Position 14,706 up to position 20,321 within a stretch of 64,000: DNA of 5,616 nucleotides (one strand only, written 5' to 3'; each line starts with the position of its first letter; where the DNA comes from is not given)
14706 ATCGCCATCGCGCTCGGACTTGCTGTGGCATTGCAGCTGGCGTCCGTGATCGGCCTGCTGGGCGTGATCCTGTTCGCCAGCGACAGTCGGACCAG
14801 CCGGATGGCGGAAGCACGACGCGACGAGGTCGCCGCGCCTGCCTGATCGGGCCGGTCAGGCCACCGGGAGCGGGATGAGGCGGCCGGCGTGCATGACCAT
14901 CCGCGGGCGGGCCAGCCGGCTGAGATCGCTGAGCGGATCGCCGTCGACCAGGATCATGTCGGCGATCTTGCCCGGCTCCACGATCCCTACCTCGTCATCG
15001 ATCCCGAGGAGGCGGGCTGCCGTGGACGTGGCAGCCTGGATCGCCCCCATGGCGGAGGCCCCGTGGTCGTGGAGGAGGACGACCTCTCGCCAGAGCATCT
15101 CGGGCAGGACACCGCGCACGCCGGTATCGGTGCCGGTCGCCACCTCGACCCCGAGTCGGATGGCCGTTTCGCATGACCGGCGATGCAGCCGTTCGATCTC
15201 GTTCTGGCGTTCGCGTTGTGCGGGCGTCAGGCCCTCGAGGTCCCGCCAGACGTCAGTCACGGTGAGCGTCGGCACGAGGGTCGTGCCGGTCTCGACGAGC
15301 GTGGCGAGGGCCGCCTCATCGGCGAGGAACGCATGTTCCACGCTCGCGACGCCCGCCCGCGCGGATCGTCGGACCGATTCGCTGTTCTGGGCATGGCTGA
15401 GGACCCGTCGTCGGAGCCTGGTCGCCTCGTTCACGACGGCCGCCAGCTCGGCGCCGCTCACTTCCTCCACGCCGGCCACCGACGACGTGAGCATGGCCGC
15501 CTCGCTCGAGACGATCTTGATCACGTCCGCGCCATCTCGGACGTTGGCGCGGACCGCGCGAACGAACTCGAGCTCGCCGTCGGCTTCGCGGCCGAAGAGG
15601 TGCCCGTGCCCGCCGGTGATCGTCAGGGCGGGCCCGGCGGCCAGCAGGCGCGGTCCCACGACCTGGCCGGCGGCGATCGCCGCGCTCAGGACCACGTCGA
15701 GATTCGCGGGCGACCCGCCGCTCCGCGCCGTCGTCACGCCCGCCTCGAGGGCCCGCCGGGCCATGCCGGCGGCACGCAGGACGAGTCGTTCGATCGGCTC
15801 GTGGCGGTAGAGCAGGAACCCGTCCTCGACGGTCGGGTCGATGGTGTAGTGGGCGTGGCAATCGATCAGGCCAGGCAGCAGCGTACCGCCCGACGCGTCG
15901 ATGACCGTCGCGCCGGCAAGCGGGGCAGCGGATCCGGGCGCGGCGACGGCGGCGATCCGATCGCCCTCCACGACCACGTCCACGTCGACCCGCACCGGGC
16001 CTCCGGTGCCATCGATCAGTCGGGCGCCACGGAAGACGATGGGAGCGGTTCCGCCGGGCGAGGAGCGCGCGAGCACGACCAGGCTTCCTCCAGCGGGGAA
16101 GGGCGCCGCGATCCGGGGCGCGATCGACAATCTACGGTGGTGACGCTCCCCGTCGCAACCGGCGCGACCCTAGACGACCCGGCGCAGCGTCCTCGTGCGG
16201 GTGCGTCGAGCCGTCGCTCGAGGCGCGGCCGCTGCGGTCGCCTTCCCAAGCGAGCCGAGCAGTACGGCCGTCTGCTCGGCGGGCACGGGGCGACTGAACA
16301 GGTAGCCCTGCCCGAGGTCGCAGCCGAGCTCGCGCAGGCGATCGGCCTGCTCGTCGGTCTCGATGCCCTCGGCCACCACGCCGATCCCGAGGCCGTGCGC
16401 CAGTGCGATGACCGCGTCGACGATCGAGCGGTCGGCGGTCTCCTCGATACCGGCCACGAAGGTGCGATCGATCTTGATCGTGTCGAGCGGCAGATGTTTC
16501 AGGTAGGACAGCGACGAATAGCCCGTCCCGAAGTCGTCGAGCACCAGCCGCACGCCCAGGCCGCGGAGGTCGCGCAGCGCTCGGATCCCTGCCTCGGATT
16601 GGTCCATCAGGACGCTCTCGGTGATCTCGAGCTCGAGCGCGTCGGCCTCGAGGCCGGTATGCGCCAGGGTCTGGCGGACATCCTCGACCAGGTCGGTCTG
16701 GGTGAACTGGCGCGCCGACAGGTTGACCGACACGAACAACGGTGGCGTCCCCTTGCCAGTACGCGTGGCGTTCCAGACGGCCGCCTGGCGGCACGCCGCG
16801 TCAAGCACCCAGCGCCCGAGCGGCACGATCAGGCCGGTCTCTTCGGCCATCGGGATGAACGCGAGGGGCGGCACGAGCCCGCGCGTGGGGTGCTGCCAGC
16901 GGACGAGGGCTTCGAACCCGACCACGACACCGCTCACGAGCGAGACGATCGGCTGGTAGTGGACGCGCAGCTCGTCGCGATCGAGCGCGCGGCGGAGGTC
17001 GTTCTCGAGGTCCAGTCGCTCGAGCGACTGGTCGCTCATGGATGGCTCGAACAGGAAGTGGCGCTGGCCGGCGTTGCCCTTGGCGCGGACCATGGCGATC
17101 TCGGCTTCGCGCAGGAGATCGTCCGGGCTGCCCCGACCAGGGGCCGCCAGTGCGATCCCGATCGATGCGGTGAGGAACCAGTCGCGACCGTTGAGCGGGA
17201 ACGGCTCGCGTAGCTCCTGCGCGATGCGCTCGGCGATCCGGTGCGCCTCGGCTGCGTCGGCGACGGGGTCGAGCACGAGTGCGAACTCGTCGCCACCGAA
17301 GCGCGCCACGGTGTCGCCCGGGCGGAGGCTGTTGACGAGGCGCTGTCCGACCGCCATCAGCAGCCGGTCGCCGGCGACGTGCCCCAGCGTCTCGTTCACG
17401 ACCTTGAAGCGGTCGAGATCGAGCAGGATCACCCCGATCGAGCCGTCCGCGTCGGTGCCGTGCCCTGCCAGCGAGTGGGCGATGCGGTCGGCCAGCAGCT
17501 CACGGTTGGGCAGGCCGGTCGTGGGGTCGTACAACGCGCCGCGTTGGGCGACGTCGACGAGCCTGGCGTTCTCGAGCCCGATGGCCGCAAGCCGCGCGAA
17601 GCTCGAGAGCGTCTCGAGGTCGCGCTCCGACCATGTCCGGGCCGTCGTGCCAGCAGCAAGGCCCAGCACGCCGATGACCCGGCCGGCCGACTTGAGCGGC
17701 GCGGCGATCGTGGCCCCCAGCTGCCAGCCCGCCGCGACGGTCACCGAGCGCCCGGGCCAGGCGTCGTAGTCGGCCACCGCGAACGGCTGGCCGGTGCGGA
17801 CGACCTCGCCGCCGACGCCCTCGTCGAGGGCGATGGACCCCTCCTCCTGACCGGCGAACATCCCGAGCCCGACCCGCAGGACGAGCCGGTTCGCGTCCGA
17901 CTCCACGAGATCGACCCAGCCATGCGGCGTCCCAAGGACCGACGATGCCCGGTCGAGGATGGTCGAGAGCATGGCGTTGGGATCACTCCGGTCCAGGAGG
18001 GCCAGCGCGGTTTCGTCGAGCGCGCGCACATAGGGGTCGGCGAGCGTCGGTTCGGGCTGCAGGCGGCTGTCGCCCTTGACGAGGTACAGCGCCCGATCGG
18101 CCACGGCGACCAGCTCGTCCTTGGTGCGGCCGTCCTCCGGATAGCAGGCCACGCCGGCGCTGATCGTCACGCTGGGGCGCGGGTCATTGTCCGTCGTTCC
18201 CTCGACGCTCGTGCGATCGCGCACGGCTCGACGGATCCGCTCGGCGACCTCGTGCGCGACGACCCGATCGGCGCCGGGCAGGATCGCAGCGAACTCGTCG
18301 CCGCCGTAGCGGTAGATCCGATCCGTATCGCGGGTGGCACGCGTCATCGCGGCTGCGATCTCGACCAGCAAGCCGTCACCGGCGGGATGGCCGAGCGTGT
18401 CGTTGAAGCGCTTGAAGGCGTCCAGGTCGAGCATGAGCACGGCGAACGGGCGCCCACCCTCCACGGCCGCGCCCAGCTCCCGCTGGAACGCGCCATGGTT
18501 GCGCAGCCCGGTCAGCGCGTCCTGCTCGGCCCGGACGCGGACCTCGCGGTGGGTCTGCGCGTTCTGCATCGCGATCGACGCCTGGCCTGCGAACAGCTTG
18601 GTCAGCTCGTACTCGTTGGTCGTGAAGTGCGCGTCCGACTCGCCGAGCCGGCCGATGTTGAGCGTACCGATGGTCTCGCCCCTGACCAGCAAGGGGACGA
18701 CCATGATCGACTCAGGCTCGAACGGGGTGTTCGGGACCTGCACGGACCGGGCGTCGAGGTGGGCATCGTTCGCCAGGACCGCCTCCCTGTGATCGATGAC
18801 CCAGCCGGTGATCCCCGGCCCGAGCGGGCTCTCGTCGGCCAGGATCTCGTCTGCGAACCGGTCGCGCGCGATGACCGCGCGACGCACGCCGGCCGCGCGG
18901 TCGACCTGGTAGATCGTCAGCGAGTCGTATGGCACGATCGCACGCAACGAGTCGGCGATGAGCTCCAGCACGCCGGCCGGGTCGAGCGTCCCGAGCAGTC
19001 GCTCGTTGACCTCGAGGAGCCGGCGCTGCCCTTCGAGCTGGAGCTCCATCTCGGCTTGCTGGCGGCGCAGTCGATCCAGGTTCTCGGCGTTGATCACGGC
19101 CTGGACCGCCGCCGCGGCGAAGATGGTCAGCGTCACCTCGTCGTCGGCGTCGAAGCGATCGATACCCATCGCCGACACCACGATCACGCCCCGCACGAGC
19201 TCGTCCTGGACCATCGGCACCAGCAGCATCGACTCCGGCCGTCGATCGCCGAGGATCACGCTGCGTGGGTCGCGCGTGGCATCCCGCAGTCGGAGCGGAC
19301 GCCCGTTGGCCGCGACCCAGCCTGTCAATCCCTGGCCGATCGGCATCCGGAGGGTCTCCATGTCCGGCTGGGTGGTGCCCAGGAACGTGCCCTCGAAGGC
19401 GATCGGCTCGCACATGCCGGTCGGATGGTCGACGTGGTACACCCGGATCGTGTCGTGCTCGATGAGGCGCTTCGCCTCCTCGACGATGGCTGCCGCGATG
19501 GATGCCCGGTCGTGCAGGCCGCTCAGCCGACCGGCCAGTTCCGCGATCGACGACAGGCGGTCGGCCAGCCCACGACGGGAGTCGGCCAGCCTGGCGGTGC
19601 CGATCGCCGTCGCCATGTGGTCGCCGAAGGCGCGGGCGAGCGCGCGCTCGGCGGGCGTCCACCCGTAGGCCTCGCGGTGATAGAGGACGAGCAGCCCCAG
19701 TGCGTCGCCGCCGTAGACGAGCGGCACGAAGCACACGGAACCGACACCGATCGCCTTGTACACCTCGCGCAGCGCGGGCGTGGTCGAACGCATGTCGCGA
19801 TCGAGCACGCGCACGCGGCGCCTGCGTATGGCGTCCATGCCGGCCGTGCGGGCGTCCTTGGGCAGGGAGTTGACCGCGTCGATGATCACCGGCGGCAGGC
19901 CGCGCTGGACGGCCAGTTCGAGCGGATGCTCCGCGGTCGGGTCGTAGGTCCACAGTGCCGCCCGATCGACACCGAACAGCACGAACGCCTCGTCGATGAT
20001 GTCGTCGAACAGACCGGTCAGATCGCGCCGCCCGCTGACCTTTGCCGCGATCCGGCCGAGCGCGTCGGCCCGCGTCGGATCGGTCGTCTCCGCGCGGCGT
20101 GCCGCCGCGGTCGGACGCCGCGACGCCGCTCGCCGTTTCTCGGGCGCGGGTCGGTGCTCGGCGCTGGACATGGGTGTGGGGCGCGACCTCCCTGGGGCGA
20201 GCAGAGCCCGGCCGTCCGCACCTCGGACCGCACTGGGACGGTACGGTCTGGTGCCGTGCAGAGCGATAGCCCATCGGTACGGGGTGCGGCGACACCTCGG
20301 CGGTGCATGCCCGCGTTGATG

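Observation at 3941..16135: Five-copy operator defines a 12-kb regulon whose regulator is not in the window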

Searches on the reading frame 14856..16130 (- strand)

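Call 14: search_protein_families(library=pfam, proteins=[window:14856-16130:-])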
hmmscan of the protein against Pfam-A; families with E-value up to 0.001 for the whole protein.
window:14856-16130:- (424 aa): 2 families
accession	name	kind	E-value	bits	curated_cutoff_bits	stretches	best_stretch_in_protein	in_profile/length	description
PF01979.26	Amidohydro_1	-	3e-41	142.2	25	1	83-418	1-344/345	Amidohydrolase family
PF07969.17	Amidohydro_3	-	5.6e-12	46.3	29.7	2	209-417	243-469/472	Amidohydrolase family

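Call 32: search_protein_families(library=ncbifam, proteins=[window:14856-16130:-], max_evalue=0.00001)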
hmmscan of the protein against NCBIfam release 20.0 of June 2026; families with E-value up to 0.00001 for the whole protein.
window:14856-16130:- (424 aa): 31 families (the best 25 are shown)
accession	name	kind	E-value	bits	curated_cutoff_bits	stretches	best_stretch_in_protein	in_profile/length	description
NF051886.1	XaaProDiPepCaul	equivalog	8.1e-77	258.9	500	1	34-418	3-396/398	Xaa-Pro dipeptidase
NF006056.0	PRK08204.1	subfamily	2.4e-13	49.7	391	1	33-94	7-66/449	hypothetical protein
TIGR01224.1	hutI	equivalog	4.9e-11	42.1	298.15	1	51-95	5-49/377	imidazolonepropionase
NF011990.0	PRK15446.2-6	subfamily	8.4e-11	41.2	233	0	346-399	313-367/390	alpha-D-ribose 1-methylphosphonate 5-triphosphate diphosphatase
NF006689.0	PRK09237.1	equivalog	9.6e-11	40.9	371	1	31-99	5-70/383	amidohydrolase/deacetylase family metallohydrolase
NF004636.0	PRK05985.1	subfamily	1.3e-10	40.6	408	1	49-133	17-96/398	amidohydrolase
NF009060.0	PRK12394.1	equivalog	3.6e-10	39.2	442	0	31-100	5-70/381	metallo-dependent hydrolase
NF006549.0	PRK09045.1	equivalog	6.3e-10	38.2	540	1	357-396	340-379/444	TRZ/ATZ family hydrolase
NF006055.0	PRK08203.1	equivalog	1.1e-09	37.4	532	0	49-95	26-71/455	8-oxoguanine deaminase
NF005557.0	PRK07228.1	equivalog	1.5e-09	37.1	522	0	359-399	338-378/445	5'-deoxyadenosine deaminase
NF005759.0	PRK07583.1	equivalog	5.3e-09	35.2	403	0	355-419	357-421/438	cytosine deaminase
TIGR02318.1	phosphono_phnM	equivalog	7.7e-09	34.9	390.55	0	51-94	17-56/376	phosphonate metabolism protein PhnM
NF006679.0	PRK09228.1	subfamily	1.2e-08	34.1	351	0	348-398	338-388/433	guanine deaminase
TIGR02967.1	guan_deamin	equivalog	1.8e-08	33.8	375.4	0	323-397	290-362/401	guanine deaminase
NF006560.0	PRK09061.1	subfamily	1e-07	30.6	340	1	26-95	23-87/517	amidohydrolase family protein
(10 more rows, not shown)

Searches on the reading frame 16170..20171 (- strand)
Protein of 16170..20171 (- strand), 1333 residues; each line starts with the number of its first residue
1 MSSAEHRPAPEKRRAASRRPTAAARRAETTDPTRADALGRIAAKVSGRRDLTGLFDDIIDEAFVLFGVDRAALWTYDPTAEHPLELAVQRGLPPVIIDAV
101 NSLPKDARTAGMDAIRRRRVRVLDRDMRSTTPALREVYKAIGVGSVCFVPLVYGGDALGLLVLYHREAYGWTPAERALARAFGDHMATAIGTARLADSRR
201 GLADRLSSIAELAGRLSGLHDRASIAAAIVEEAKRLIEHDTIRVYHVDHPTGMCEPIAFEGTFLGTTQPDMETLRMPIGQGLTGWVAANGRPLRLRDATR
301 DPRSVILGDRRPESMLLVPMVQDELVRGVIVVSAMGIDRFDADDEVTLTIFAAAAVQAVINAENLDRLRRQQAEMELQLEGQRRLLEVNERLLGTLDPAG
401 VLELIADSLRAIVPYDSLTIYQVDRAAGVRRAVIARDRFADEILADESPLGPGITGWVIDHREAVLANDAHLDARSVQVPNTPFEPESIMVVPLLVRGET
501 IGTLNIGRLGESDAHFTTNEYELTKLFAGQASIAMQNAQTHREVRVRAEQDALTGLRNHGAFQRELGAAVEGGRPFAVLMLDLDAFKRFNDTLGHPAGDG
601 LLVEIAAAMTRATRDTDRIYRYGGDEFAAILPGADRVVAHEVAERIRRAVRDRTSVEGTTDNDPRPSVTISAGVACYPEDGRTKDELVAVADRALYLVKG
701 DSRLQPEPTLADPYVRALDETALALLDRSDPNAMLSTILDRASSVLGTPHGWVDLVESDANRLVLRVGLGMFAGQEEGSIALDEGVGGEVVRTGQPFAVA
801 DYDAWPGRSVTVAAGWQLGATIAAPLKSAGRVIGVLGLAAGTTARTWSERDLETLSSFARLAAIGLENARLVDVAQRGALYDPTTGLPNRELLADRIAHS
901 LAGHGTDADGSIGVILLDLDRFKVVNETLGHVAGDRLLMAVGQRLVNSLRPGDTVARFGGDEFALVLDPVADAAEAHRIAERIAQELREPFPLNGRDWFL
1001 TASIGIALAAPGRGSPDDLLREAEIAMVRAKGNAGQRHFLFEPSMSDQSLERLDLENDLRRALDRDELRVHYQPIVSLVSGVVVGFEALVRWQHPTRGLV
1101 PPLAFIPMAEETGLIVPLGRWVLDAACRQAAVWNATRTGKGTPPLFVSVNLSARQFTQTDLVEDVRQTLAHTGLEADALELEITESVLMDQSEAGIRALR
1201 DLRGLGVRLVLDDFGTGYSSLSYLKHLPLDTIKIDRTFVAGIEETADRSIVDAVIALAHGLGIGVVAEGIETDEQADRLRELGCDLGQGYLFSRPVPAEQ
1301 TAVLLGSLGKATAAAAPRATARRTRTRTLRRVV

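Call 55: search_protein_families(library=pfam, max_evalue=0.01, proteins=[window:16170-20171:-])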
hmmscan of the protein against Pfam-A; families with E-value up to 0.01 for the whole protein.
window:16170-20171:- (1333 aa): 7 families
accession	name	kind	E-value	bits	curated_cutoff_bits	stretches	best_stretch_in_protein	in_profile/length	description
PF00990.26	GGDEF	-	1.3e-80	269.3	23.8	2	879-1033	1-157/161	Diguanylate cyclase, GGDEF domain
PF00563.25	EAL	-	3.3e-80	269.3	31.3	1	1057-1295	2-236/236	EAL domain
PF01590.32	GAF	-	4.5e-58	196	22.4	4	50-190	1-133/133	GAF domain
PF13185.12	GAF_2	-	4.6e-57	192.5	28.6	4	730-867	3-136/136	GAF domain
PF13492.12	GAF_3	-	8e-34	117.3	27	3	731-868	2-129/129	GAF domain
PF17853.6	GGDEF_2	-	0.0021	18.7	24.5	0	574-653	21-88/116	GGDEF-like domain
PF16916.11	ZT_dimer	-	0.0075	16.7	26.7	0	964-992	39-67/78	Dimerisation domain of Zinc Transporter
